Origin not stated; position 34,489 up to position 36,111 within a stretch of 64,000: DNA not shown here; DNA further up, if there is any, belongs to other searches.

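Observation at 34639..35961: Receiver-GcvH-HdrC triple fusion: a phospho-switch built into a heterodisulfide reductase subunit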

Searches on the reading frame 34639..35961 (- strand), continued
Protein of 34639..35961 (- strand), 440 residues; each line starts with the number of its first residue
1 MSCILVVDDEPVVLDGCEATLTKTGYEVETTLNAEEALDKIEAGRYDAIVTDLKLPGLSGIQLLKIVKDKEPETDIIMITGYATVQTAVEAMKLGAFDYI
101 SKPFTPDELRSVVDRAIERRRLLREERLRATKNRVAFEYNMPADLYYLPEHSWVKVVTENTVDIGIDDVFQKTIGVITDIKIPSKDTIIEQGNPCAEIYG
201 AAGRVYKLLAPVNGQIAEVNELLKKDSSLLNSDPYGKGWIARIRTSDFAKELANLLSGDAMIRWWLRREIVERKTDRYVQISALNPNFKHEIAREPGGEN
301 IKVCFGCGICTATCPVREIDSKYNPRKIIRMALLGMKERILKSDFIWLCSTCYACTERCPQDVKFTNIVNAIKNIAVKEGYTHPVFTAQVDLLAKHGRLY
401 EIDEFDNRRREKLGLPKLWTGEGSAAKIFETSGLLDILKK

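Call 24: find_related_loci(query=A3, collection=genome_contigs, flank=10000)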
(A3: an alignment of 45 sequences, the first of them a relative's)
Query A3 (440 aa) in genome_contigs; peptide patterns used: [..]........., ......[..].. (x = any residue, [..] = any of these).
600 stretches matched a pattern (row limit reached: there are more); 592 encode a relative of the query (tblastn E <= 1e-3); the best 80 are kept; 80 distinct loci.
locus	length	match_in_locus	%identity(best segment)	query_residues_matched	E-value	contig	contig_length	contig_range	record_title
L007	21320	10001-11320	60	1-440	2e-180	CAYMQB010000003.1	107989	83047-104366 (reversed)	MAG TPA_asm: uncultured bacterium isolate binchicken_co228_479 genome assembly, contig: NODE_105_length_107989_cov_47.60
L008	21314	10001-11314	57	4-440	4e-168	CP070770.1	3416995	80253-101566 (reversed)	MAG: Deltaproteobacteria bacterium isolate bin23 chromosome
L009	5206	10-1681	48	72-440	7e-123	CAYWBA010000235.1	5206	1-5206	MAG TPA_asm: uncultured Planctomycetota bacterium isolate binchicken_co89_671 genome assembly, contig: NODE_34812_length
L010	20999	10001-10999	46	139-438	1e-92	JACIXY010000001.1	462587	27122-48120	MAG: Bacillota bacterium isolate MAG-64 Firmicutes_O3_bin27_Scaffold_1, whole genome shotgun sequence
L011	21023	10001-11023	44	139-438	4e-90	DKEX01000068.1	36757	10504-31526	MAG TPA_asm: Firmicutes bacterium UBA6811 UBA6811_contig_26712, whole genome shotgun sequence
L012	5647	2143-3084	46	139-438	3e-90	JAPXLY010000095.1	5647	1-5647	MAG: Bacillota bacterium isolate binned_ad_5.35 NODE_15398_length_5647_cov_15.074638, whole genome shotgun sequence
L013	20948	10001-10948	47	139-440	6e-90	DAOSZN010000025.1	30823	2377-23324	MAG TPA_asm: Bacillota bacterium isolate AMR_MDS_2058 NODE_1221_length_30823_cov_10.576443, whole genome shotgun sequenc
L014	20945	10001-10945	45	139-434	5e-84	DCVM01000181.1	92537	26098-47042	MAG TPA_asm: Syntrophaceae bacterium UBA2188 UBA2188_contig_5272, whole genome shotgun sequence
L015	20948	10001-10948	46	138-434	2e-90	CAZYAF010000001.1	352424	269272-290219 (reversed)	MAG TPA_asm: uncultured Acidobacteriota bacterium isolate SRP068000_co3_527 genome assembly, contig: NODE_3_length_35242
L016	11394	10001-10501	62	268-434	2e-70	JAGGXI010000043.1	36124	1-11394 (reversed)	MAG: Candidatus Aerophobetes bacterium isolate AUK148 PB_MBMC_102_c_000000000048, whole genome shotgun sequence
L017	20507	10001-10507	59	270-438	4e-69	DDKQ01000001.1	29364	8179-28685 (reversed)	MAG TPA_asm: Candidatus Subteraquimicrobium carltonvillense isolate UBA2594 UBA2594_contig_44, whole genome shotgun sequ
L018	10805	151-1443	35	4-438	3e-69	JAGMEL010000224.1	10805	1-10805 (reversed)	MAG: candidate division WOR-3 bacterium isolate RS_18_8 ZL530.bin.8.fa_224, whole genome shotgun sequence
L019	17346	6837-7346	61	270-439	5e-69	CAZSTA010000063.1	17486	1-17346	MAG TPA_asm: uncultured bacterium isolate binchicken_co34_576 genome assembly, contig: NODE_5263_length_17486_cov_5.2745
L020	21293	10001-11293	35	4-438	2e-68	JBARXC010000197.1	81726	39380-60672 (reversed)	MAG: bacterium isolate MFD12922_ilm_asm_bin33 k127_156962, whole genome shotgun sequence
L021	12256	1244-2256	63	139-440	1e-86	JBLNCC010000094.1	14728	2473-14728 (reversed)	MAG: Betaproteobacteria bacterium isolate MAG135 PRJNA950955_bin41_renamed_93, whole genome shotgun sequence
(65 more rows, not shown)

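Call 37: predict_structure(alignment_id=A3)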
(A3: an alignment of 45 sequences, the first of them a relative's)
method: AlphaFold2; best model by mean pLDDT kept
length: 440 residues; sequences in the alignment: 45
mean_pLDDT: 78.5   pTM: 0.37
mean pLDDT of the five models: 78.5, 78.4, 77.6, 73.1, 73.1
residues with pLDDT >= 90: 93; 70-90: 251; 50-70: 74; < 50: 22
segments of 3 or more residues with pLDDT < 50: 130-137, 273-282
pLDDT, mean of each block of 10 residues (from residue 1): 90 91 92 92 90 86 89 84 58 75 82 82 64 51 82 89 89 84 92 87 82 93 89 89 88 76 59 41 71 85 69 67 76 84 75 56 79 83 68 73 78 79 71 75
secondary structure, 60 per line:
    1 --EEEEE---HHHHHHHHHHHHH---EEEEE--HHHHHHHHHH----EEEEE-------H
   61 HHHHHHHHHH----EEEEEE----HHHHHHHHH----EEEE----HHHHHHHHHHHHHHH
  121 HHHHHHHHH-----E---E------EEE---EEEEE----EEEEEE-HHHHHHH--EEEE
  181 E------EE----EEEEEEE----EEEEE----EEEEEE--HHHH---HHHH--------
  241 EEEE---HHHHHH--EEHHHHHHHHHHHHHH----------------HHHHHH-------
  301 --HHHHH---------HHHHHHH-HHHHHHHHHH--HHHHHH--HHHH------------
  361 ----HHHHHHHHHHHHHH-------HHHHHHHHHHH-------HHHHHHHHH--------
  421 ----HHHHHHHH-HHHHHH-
elements in order: E3-7 H11-23 E27-31 H34-43 E48-52 H60-70 E75-80 H85-93 E98-101 H106-129 E146-148 E152-156 E161-166 H168-174 E177-181 E194-200 E205-209 E214-219 H222-225 H229-232 E241-244 H248-253 H258-271 H288-293 H303-307 H317-323 H325-334 H337-342 H345-348 H365-378 H386-396 H404-412 H425-432 H434-439

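Call 41: search_solved_structures(query=window:34639-35961:-, max_evalue=0.00001)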
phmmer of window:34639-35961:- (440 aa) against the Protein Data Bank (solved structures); distinct sequences matched with E-value up to 0.00001: 245 (the best 60 are shown).
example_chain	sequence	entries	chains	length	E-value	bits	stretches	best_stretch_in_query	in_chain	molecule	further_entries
1zy2_A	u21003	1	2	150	1.8e-26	96.4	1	4-131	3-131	transcriptional regulator NtrC1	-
1ny5_A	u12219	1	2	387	1.1e-25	93.7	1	4-139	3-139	transcriptional regulator (NtrC family)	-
4l4u_A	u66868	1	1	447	1.3e-25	93.5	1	4-139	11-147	Transcriptional regulator (NtrC family)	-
8rvu_c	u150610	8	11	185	2.4e-25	92.7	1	280-418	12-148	H(2):CoB-CoM heterodisulfide,ferredoxin reductase subunit C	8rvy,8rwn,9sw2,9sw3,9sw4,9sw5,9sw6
8rvv_C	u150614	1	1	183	2.4e-25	92.7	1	282-418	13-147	H(2):CoB-CoM heterodisulfide,ferredoxin reductase subunit C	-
5odc_C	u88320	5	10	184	1.4e-24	90.1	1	299-416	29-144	Heterodisulfide reductase, subunit C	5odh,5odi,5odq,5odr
7bkb_C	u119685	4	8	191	1.5e-24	90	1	269-416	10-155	CoB--CoM heterodisulfide reductase subunit C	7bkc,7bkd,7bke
9sfi_E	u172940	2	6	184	8.5e-24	87.6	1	298-415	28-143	H(2)/formate:CoB-CoM heterodisulfide,ferredoxin reductase subunit C2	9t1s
9xzo_A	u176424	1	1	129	7.9e-22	81.1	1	1-116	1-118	De novo protein M1X0B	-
3jte_A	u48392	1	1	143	9.2e-21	77.6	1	3-127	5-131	Response regulator receiver protein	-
1qkk_A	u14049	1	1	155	2.1e-19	73.1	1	4-130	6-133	C4-DICARBOXYLATE TRANSPORT TRANSCRIPTIONAL REGULATORY PROTEIN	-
5xso_A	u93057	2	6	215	2.2e-19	73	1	4-120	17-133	Response regulator FixJ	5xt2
3a0r_B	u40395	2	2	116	5.5e-19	71.7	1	2-115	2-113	Response regulator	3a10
3a0u_A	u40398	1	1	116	5.8e-19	71.6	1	2-115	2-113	Response regulator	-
1l5y_A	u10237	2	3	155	7.4e-19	71.3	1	4-130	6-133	C4-DICARBOXYLATE TRANSPORT TRANSCRIPTIONAL REGULATORY PROTEIN DCTD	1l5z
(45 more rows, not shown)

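Call 43: fold_search(model_id=the predicted structure, library=pdb)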
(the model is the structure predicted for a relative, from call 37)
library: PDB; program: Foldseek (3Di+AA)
matches with E <= 10: 1692; with E <= 0.001: 643
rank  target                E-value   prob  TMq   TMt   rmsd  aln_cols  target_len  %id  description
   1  3hgb                  6.4e-13  1.00  0.27  0.87   1.4       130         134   32  Crystal structure of glycine cleavage system protein H from Mycobacterium tuberculosis (released 2009-05-26)
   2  3ift                  8.1e-13  1.00  0.27  0.85   1.6       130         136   32  Crystal structure of glycine cleavage system protein H from Mycobacterium tuberculosis, using X-rays from the Compact Li (released 2009-08-11)
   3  1onl_A                1.5e-12  1.00  0.28  0.91   1.8       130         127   32  Crystal structure of Thermus thermophilus HB8 H-protein of the glycine cleavage system (released 2003-08-26)
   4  3a8j_E                2.1e-12  1.00  0.27  0.90   1.5       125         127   32  Crystal Structure of ET-EHred complex (released 2010-04-07)
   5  3a7a_B                2.6e-12  1.00  0.27  0.91   1.5       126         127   32  Crystal structure of E. coli lipoate-protein ligase A in complex with octyl-amp and apoH-protein (released 2010-01-19)
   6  3a8i_E                3.4e-12  1.00  0.27  0.89   2.5       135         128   31  Crystal Structure of ET-EHred-5-CH3-THF complex (released 2010-04-07)
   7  3a7l                  3.8e-12  1.00  0.27  0.88   2.5       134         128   31  Crystal structure of E. coli apoH-protein (released 2010-01-19)
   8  3a8k_E                6.8e-12  1.00  0.27  0.92   1.4       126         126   32  Crystal Structure of ETD97N-EHred complex (released 2010-04-07)
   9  3ab9                  1.1e-11  1.00  0.27  0.90   2.1       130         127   32  Crystal Structure of lipoylated E. coli H-protein (reduced form) (released 2010-04-07)
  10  1htp                  3.0e-11  1.00  0.28  0.90   1.8       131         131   26  REFINED STRUCTURES AT 2 ANGSTROMS AND 2.2 ANGSTROMS OF THE TWO FORMS OF THE H-PROTEIN, A LIPOAMIDE-CONTAINING PROTEIN OF (released 1995-03-31)
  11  4l4u                  3.0e-11  1.00  0.29  0.32   5.8       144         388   34  Crystal structure of construct containing A. aeolicus NtrC1 receiver, central and DNA binding domains (released 2013-08-28)
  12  3jte                  5.7e-11  1.00  0.27  0.90   1.7       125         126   36  Crystal structure of response regulator receiver domain Protein from clostridium thermocellum (released 2009-09-22)
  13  3klr                  6.1e-11  1.00  0.27  0.90   1.7       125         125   22  Bovine H-protein at 0.88 angstrom resolution (released 2010-06-09)
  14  3tzu_A                6.5e-11  1.00  0.26  0.84   2.8       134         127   25  Crystal structure of a glycine cleavage system H protein (GCVH) from Mycobacterium marinum (released 2011-10-05)
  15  1zko_A                1.1e-10  1.00  0.26  0.86   1.5       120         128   29  Crystal structure of Glycine cleavage system H protein (tm0212) from Thermotoga maritima at 1.65 A resolution (released 2005-05-10)
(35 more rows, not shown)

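Call 45: search_protein_representatives(protein=window:34639-35961:-)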
Query: 440 residues. Proteins with E-value up to 0.001 (for the whole library): 604684; up to 1e-10: 91979; up to 1e-30: 584. The best 150 are listed.
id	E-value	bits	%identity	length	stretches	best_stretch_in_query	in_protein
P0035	1.8e-173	594.0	58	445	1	1-440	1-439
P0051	4.0e-75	269.9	49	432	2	268-435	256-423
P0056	2.7e-73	263.9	49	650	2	275-437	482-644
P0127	2.3e-70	254.2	38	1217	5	4-121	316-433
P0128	9.4e-68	245.6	40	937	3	4-135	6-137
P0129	5.6e-66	239.8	43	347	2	3-157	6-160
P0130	3.3e-65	237.2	51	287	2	3-127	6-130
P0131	2.3e-64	234.5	38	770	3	4-135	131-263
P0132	6.8e-59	216.4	57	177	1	274-434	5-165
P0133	1.1e-57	212.5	45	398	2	4-118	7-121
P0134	2.3e-57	211.4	47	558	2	4-117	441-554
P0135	2.7e-57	211.2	42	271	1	4-258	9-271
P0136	1.0e-56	209.2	43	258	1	4-256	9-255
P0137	3.3e-56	207.6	45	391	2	4-121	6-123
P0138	5.9e-56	206.7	46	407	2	3-122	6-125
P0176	2.9e-48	181.4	38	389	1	4-270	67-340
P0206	8.2e-45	170.0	31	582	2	4-254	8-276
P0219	3.1e-43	164.8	32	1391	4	138-272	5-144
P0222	5.2e-43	164.1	37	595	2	4-180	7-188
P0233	6.7e-42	160.4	33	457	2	3-213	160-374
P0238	1.4e-41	159.4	33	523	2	4-253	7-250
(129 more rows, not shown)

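Call 46: search_protein_families(library=pfam, proteins=[P0051, P0056, P0176, P0206, P0219, P0222, P0233, P0238, P0129], max_evalue=0.0001)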
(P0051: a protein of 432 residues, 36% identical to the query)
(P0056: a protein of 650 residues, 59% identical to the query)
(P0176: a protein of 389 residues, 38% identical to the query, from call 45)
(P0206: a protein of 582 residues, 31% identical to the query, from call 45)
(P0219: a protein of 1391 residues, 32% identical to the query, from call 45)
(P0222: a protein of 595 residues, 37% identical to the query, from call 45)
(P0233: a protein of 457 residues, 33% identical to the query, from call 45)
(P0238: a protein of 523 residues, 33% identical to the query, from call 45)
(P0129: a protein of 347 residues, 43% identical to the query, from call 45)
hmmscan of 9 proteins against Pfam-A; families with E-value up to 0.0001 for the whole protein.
P0051 (432 aa): 8 families
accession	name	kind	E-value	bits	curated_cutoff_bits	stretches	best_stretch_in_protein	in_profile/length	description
PF13183.11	Fer4_8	-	9.7e-10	39.3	27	1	290-351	3-68/68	4Fe-4S dicluster domain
PF13187.11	Fer4_9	-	1.6e-09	38.1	27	1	291-350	1-50/52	4Fe-4S dicluster domain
PF13534.11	Fer4_17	-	3.2e-09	37.6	22.2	1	292-351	2-60/61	4Fe-4S dicluster domain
PF12838.12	Fer4_7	-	1.3e-06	29.2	27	1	291-350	1-51/52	4Fe-4S dicluster domain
PF13188.13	PAS_8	-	4.5e-06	26.8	21.8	1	136-178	4-45/65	PAS domain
PF00072.30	Response_reg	-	2.9e-05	24.6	30.2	1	21-102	20-104/111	Response regulator receiver domain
PF13237.11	Fer4_10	-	3.1e-05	24.2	25.5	0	290-348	7-53/53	4Fe-4S dicluster domain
PF13484.11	Fer4_16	-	3.4e-05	25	30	0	291-349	1-65/66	4Fe-4S double cluster binding domain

P0056 (650 aa): 12 families
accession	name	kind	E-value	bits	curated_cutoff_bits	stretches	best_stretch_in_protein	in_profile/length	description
PF02518.31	HATPase_c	-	5.9e-28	98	26.4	1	357-467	2-110/111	Histidine kinase-, DNA gyrase B-, and HSP90-like ATPase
PF00512.31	HisKA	-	5e-10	39.7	26.9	1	251-310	10-66/66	His Kinase A (phospho-acceptor) domain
PF13183.11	Fer4_8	-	9.9e-10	39.3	27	1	508-570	2-68/68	4Fe-4S dicluster domain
PF13534.11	Fer4_17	-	4.7e-09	37.1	22.2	1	511-570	2-60/61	4Fe-4S dicluster domain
PF13187.11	Fer4_9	-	1.4e-08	35.1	27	1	510-569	1-50/52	4Fe-4S dicluster domain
PF00072.30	Response_reg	-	3.3e-07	30.9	30.2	1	22-108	21-110/111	Response regulator receiver domain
PF13188.13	PAS_8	-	1.2e-06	28.6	21.8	1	135-182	3-49/65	PAS domain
PF13237.11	Fer4_10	-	6.9e-06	26.3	25.5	1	509-567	7-53/53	4Fe-4S dicluster domain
PF12838.12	Fer4_7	-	7.1e-06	26.8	27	1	510-569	1-51/52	4Fe-4S dicluster domain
PF13484.11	Fer4_16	-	1.1e-05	26.5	30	1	510-568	1-65/66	4Fe-4S double cluster binding domain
PF12860.13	PAS_7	-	2e-05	25.1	27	0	139-168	1-30/115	PAS fold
PF00989.32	PAS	-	3.5e-05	24.2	22.6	1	138-192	6-64/113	PAS fold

P0176 (389 aa): 2 families
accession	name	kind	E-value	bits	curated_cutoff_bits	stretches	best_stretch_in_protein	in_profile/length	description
PF00072.30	Response_reg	-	3.7e-30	104.8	30.2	1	67-176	1-110/111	Response regulator receiver domain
PF01597.25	GCV_H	-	2.1e-24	86.2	22.2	1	222-328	6-111/122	Glycine cleavage H-protein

P0206 (582 aa): 2 families
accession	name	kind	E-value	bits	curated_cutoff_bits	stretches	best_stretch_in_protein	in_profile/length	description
PF00072.30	Response_reg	-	4.9e-42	143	30.2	2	8-114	1-107/111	Response regulator receiver domain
PF01597.25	GCV_H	-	3.3e-12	46.8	22.2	1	175-278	14-110/122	Glycine cleavage H-protein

P0219 (1391 aa): 10 families
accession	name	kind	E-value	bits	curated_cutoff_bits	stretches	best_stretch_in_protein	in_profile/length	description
PF01597.25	GCV_H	-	1.4e-69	232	22.2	3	360-468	1-107/122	Glycine cleavage H-protein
PF02754.22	CCG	-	2.2e-29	101.8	20.6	2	1269-1356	1-84/85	Cysteine-rich domain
PF01565.28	FAD_binding_4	-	7.9e-27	94.1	26.4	1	537-675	1-138/139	FAD binding domain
PF02913.24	FAD-oxidase_C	-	9.1e-13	48.9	21.2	1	707-940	2-248/248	FAD linked oxidases, C-terminal domain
PF13183.11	Fer4_8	-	5.7e-12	46.4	27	1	1008-1077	4-68/68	4Fe-4S dicluster domain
PF13534.11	Fer4_17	-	8.2e-10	39.5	22.2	1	1009-1078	2-61/61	4Fe-4S dicluster domain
PF09891.15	DUF2118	-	9.6e-07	29.3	20.5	0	209-254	97-140/149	Uncharacterized protein conserved in archaea (DUF2118)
PF12838.12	Fer4_7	-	6.6e-06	26.9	27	1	1009-1077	2-52/52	4Fe-4S dicluster domain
PF13375.12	RnfC_N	-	1.4e-05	25.5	25.6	0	213-254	46-89/101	RnfC Barrel sandwich hybrid domain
PF13187.11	Fer4_9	-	4.4e-05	23.9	27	1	1009-1076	2-50/52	4Fe-4S dicluster domain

P0222 (595 aa): 3 families
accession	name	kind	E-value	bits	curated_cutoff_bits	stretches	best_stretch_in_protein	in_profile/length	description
PF00072.30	Response_reg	-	9.4e-61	203.3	30.2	2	480-586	1-107/111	Response regulator receiver domain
PF00990.26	GGDEF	-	9.5e-13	48.7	23.8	1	315-451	2-152/161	Diguanylate cyclase, GGDEF domain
PF23198.2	PDE8A_N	-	1.4e-05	25.5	29.6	0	478-561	11-95/147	PDE8A-like, N-terminal domain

P0233 (457 aa): 3 families
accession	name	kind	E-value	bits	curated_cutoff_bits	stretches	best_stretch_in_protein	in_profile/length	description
PF00072.30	Response_reg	-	3.1e-55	185.5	30.2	2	11-122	1-110/111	Response regulator receiver domain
PF13185.12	GAF_2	-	1e-06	29.4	28.6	1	401-451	85-135/136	GAF domain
PF23198.2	PDE8A_N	-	2e-05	25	29.6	0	11-89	13-90/147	PDE8A-like, N-terminal domain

P0238 (523 aa): 2 families
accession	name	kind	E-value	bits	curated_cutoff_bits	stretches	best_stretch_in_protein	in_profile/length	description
PF00072.30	Response_reg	-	2.1e-33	115.3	30.2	1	8-116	2-110/111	Response regulator receiver domain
PF01597.25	GCV_H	-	1.9e-12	47.6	22.2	1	149-247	7-105/122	Glycine cleavage H-protein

P0129 (347 aa): 5 families
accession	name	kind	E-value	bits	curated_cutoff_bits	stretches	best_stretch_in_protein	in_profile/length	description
PF00072.30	Response_reg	-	9.5e-33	113.1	30.2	1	7-116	1-110/111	Response regulator receiver domain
PF13183.11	Fer4_8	-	1.6e-10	41.8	27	1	185-244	4-68/68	4Fe-4S dicluster domain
PF13534.11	Fer4_17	-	7.4e-08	33.3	22.2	1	186-244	2-60/61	4Fe-4S dicluster domain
PF13187.11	Fer4_9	-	2.1e-07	31.3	27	1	185-243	1-50/52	4Fe-4S dicluster domain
PF23198.2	PDE8A_N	-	1.7e-06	28.4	29.6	1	7-82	13-89/147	PDE8A-like, N-terminal domain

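Call 48: find_encoding_contigs(protein=P0053, flank=10000, max_places=2)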
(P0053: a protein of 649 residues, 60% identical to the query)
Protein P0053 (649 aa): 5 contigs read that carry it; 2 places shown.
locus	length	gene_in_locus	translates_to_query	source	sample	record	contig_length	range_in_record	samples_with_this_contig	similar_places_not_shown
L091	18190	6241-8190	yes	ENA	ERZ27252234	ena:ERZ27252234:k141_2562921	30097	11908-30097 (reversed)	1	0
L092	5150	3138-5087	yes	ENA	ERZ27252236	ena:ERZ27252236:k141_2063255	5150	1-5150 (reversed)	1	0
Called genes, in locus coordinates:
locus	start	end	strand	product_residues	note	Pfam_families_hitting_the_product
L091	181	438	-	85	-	-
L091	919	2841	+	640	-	PF00009:GTP_EFTU, PF03144:GTP_EFTU_D2, PF25461:Beta-barrel_SelB, PF09106:WHD_2nd_SelB, PF09107:WHD_3rd_SelB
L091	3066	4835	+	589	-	PF13581:HATPase_c_2 (faint), PF01590:GAF, PF13185:GAF_2, PF13492:GAF_3, PF07730:HisKA_3, PF02518:HATPase_c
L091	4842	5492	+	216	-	PF00072:Response_reg, PF00196:GerE, PF08281:Sigma70_r4_2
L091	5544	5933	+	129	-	PF00072:Response_reg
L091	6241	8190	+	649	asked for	PF13188:PAS_8 (weak), PF00512:HisKA, PF02518:HATPase_c, PF13183:Fer4_8, PF13237:Fer4_10 (weak), PF12838:Fer4_7 (weak), PF13187:Fer4_9, PF13534:Fer4_17, +1 more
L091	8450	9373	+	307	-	PF02754:CCG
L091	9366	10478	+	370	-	PF14697:Fer4_21 (weak), PF04422:FrhB_FdhB_N, PF04432:FrhB_FdhB_C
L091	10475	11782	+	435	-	PF00070:Pyr_redox (faint), PF00890:FAD_binding_2 (weak), PF01134:GIDA (weak), PF07992:Pyr_redox_2 (weak), PF12831:FAD_oxidored, PF13450:NAD_binding_8 (weak), PF00037:Fer4 (weak), PF13484:Fer4_16 (weak), +1 more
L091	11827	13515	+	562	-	PF07992:Pyr_redox_2, PF12831:FAD_oxidored, PF13450:NAD_binding_8 (weak), PF00037:Fer4, PF12838:Fer4_7 (weak), PF13187:Fer4_9 (weak), PF13237:Fer4_10 (weak), PF14697:Fer4_21, +4 more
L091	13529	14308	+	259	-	PF02662:FlpD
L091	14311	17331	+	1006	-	PF07992:Pyr_redox_2, PF12831:FAD_oxidored (weak), PF12838:Fer4_7, PF00890:FAD_binding_2, PF07992:Pyr_redox_2, PF13450:NAD_binding_8, PF00037:Fer4, PF14697:Fer4_21, +20 more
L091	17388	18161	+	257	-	PF02662:FlpD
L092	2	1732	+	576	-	?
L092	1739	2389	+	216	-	PF00072:Response_reg, PF00196:GerE, PF08281:Sigma70_r4_2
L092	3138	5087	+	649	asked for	PF13188:PAS_8 (weak), PF00512:HisKA, PF02518:HATPase_c, PF13183:Fer4_8, PF13237:Fer4_10 (weak), PF12838:Fer4_7 (weak), PF13187:Fer4_9, PF13534:Fer4_17, +1 more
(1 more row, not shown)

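Call 49: find_encoding_contigs(protein=P0091, flank=8000, max_places=1)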
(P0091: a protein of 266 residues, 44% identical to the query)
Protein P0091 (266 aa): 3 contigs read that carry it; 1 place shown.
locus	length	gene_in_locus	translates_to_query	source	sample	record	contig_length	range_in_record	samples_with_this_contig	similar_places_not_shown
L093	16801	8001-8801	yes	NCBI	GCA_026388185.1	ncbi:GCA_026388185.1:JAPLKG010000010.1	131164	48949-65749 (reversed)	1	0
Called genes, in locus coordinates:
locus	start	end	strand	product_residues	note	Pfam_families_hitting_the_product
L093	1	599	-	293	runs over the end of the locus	PF13480:Acetyltransf_6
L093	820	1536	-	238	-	PF00583:Acetyltransf_1 (weak)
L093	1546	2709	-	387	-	-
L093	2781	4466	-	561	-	PF16656:Pur_ac_phosph_N, PF00149:Metallophos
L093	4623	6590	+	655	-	PF17201:Cache_3-Cache_2, PF17202:sCache_3_3, PF17203:sCache_3_2 (weak), PF00672:HAMP, PF00512:HisKA, PF02518:HATPase_c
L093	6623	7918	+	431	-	PF02550:AcetylCoA_hydro, PF13336:AcetylCoA_hyd_C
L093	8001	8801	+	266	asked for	PF00072:Response_reg, PF01597:GCV_H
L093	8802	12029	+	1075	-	PF23381:Beta-prop_IFT122_1st, PF24814:WD40_Prp19, PF24817:WD40_WDHD1_1st, PF23409:Beta-prop_EML (weak), PF25173:Beta-prop_WDR3_1st, PF25175:Beta-prop_WDR5, PF25391:WD40_Gbeta, PF25174:Beta-prop_THOC3, +7 more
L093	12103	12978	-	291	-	PF00892:EamA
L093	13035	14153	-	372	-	PF14371:DUF4412 (faint)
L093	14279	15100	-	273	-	PF03618:Kinase-PPPase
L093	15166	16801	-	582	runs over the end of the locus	PF07969:Amidohydro_3, PF01979:Amidohydro_1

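Call 50: find_encoding_contigs(protein=P0087, flank=8000, max_places=1)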
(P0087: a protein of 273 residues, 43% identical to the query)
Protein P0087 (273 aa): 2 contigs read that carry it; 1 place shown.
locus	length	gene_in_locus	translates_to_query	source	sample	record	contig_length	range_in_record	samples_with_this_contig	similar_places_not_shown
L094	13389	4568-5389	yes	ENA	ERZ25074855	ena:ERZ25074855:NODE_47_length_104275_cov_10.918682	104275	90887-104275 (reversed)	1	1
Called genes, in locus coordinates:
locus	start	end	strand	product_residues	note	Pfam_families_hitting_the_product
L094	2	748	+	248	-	?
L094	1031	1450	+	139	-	PF00571:CBS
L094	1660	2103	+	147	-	PF02082:Rrf2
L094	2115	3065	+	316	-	PF00291:PALP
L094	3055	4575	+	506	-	PF00672:HAMP, PF00512:HisKA, PF02518:HATPase_c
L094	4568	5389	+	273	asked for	PF00072:Response_reg, PF01597:GCV_H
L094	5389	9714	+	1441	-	PF03264:Cytochrom_NNT (weak), PF14522:Cytochrome_C7 (faint), PF14537:Cytochrom_c3_2 (faint), PF22113:Mtrc-MtrF_II-IV_dom (faint), PF02085:Cytochrom_CIII (weak)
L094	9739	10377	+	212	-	PF13183:Fer4_8, PF13187:Fer4_9, PF13534:Fer4_17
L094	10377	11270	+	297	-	PF02754:CCG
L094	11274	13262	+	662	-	PF12831:FAD_oxidored, PF13450:NAD_binding_8 (weak), PF00037:Fer4 (weak), PF00037:Fer4 (weak), PF12797:Fer4_2 (weak), PF12837:Fer4_6 (weak), PF13237:Fer4_10 (weak), PF12838:Fer4_7, +8 more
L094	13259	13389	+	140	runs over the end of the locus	PF02662:FlpD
